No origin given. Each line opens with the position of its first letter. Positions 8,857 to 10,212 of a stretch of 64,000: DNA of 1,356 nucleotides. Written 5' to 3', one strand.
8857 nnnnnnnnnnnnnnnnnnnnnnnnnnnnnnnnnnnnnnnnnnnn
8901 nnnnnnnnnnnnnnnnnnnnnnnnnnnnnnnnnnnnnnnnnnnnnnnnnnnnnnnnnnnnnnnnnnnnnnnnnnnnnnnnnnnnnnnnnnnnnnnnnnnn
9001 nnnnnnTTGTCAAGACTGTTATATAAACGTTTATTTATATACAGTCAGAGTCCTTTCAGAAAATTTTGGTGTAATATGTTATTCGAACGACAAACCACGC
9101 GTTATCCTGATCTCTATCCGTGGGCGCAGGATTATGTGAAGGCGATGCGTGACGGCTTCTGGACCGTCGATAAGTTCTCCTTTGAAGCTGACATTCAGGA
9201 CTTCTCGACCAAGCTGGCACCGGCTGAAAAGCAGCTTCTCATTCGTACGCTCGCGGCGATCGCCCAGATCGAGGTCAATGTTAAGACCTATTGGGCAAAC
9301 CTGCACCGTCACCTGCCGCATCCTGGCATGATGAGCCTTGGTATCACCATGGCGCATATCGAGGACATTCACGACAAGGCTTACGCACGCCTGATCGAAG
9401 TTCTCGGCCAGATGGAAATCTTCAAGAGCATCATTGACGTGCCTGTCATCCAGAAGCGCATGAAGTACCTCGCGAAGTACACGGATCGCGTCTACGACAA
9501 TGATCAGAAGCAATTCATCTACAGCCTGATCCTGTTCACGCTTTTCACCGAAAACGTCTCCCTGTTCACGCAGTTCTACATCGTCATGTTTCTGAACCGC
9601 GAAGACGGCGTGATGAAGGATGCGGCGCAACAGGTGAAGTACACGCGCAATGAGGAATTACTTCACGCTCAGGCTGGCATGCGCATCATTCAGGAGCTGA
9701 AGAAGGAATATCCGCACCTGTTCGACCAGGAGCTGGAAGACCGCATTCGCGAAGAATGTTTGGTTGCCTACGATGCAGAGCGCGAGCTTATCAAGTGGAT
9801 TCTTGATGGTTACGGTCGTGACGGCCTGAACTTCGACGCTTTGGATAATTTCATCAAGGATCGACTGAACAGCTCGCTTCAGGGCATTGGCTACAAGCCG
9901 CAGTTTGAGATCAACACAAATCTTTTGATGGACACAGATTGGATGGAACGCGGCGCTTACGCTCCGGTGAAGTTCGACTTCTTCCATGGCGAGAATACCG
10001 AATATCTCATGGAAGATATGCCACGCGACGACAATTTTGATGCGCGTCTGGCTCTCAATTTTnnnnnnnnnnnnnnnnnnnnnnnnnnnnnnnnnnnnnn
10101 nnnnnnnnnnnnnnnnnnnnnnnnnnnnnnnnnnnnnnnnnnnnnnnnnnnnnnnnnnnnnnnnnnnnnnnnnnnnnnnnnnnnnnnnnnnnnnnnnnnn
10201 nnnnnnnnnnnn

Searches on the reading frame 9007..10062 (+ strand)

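Call 12: search_protein_families(library=phrogs, proteins=[window:9007-10062:+], max_evalue=0.001)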
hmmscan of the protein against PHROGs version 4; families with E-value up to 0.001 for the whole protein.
window:9007-10062:+ (352 aa): 2 families
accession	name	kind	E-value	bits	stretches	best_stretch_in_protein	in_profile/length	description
phrog_86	-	DNA, RNA and nucleotide metabolism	4.2e-67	228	1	32-342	71-396/504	ribonucleoside diphosphate reductase small subunit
phrog_8368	-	DNA, RNA and nucleotide metabolism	5.8e-05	24.1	1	203-296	1-98/156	aerobic NDP reductase small subunit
